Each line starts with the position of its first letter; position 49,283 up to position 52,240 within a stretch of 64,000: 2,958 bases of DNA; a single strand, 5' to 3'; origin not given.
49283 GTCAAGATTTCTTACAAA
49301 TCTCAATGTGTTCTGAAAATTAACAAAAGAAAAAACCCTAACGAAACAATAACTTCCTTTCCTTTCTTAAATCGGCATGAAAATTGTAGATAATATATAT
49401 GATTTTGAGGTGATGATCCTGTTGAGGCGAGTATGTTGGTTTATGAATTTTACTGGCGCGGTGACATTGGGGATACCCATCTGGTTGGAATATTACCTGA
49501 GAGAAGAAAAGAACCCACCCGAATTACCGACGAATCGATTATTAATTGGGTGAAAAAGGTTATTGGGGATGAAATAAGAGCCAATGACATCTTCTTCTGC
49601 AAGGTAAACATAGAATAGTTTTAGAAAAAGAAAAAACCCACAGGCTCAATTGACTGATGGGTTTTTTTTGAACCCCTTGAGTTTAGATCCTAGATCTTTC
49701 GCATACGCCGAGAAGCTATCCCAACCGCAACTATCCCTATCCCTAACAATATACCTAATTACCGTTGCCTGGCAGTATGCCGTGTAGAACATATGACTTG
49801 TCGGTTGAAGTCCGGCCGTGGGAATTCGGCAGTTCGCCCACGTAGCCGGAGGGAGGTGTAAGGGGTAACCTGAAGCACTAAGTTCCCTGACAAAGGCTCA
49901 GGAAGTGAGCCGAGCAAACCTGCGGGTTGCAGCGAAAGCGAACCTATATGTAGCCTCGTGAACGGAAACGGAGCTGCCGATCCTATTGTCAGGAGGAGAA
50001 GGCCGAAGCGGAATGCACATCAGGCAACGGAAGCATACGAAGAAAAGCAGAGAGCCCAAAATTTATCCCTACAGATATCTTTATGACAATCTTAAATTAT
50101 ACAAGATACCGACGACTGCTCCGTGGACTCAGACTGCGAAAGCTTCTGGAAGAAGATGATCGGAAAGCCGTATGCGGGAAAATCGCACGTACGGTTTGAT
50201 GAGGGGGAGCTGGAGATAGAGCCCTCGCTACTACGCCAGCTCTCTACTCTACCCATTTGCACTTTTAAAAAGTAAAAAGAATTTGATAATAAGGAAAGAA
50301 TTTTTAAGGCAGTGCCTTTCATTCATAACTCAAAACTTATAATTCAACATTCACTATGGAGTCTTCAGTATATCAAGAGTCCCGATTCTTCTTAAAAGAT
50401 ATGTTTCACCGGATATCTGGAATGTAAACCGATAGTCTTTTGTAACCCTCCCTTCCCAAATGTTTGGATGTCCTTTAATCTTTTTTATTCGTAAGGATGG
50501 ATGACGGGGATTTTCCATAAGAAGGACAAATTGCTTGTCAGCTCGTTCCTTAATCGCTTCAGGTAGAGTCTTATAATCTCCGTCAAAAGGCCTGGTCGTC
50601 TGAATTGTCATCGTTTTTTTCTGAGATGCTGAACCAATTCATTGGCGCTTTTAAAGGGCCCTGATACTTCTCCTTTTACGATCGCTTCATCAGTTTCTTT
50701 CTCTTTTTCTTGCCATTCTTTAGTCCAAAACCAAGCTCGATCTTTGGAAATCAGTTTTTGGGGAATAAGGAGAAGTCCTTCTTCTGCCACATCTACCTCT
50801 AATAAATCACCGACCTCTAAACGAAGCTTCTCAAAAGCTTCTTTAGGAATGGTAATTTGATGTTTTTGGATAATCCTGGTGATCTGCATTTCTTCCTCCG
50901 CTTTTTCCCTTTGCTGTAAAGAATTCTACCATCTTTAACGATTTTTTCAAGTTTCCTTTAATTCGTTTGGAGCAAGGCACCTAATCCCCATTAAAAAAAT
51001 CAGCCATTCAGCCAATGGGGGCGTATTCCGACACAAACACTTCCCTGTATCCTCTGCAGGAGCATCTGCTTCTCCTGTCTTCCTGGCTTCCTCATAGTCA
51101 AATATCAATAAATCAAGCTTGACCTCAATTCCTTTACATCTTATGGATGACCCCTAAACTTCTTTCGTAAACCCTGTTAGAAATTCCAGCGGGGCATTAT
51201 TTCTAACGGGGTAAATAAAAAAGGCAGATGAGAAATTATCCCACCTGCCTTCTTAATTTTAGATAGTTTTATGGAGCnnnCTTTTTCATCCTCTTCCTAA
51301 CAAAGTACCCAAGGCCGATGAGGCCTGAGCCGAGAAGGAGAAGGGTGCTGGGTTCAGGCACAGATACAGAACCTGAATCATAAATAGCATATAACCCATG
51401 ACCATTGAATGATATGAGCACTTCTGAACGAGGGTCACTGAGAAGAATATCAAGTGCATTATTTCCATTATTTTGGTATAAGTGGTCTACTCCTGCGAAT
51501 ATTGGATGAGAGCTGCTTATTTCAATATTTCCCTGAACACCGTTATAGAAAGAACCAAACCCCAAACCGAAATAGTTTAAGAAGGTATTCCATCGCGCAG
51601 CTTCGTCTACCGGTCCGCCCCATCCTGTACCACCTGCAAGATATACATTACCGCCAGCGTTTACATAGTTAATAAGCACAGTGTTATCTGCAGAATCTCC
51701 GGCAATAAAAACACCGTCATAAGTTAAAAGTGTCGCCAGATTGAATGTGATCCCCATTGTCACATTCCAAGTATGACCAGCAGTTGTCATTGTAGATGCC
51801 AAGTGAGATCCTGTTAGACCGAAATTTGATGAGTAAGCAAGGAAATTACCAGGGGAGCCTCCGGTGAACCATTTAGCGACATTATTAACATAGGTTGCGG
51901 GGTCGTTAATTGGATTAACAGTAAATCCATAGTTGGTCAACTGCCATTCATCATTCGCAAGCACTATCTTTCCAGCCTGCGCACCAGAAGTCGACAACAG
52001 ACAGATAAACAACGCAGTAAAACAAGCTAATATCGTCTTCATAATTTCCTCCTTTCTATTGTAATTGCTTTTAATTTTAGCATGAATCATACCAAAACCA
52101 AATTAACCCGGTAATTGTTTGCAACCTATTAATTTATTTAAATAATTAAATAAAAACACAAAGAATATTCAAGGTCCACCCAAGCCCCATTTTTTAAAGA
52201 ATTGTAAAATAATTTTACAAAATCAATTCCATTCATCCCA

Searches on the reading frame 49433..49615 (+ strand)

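Call 6: search_protein_families(library=pfam, proteins=[window:49433-49615:+], max_evalue=1)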
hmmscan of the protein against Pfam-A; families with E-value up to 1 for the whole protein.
window:49433-49615:+ (61 aa): 0 families

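Call 7: search_protein_families(library=ncbifam, proteins=[window:49433-49615:+], max_evalue=1)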
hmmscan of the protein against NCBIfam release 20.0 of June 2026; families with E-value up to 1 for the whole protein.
window:49433-49615:+ (61 aa): 1 family
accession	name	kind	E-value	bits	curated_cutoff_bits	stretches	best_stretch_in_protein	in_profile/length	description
NF006735.0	PRK09267.1-1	equivalog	0.044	13.5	315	1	9-53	131-173/176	flavodoxin FldA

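Call 46: search_protein_families(library=phrogs, proteins=[window:49433-49615:+], max_evalue=1)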
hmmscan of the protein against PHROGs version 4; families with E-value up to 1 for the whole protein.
window:49433-49615:+ (61 aa): 0 families

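Call 47: search_protein_families(library=padloc, proteins=[window:49433-49615:+], max_evalue=1)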
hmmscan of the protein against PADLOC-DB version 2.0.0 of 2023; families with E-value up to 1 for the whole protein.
window:49433-49615:+ (61 aa): 0 families

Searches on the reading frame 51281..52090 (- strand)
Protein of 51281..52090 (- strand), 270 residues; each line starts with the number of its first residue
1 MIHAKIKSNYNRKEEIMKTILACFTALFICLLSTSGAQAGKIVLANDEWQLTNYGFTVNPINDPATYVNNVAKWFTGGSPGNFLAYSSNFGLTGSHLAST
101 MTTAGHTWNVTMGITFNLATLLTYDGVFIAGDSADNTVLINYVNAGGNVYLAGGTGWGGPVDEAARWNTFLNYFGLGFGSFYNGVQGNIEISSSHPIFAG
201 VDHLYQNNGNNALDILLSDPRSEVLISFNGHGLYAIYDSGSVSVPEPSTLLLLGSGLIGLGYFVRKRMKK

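Call 10: search_protein_families(library=ncbifam, proteins=[window:51281-52090:-], max_evalue=0.001)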
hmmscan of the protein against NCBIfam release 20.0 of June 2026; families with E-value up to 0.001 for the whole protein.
window:51281-52090:- (270 aa): 6 families
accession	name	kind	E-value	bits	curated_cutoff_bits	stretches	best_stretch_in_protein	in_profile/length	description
NF038125.1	PEP_CTERM_THxN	subfamily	2.2e-06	27.4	85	1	241-267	221-246/246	THxN family PEP-CTERM protein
NF041538.1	PEP_EDSA_1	subfamily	9.2e-06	25.5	100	1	244-267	284-307/307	EDSAP-1 family PEP-CTERM protein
TIGR02595.1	PEP_CTERM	domain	1.8e-05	25.2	16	1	244-267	1-23/24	PEP-CTERM sorting domain-containing protein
NF038129.1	PEP_NF038129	equivalog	5.9e-05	23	65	1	241-267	168-194/194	NF038129 family PEP-CTERM protein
NF033554.9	floc_PepA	equivalog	7.5e-05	22.7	80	1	67-267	74-260/261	flocculation-associated PEP-CTERM protein PepA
NF038124.1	PEP_CTERM_TLD_A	exception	0.00013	21.7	100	1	205-267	177-234/235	PEP_CTERM-anchored TLD domain-containing protein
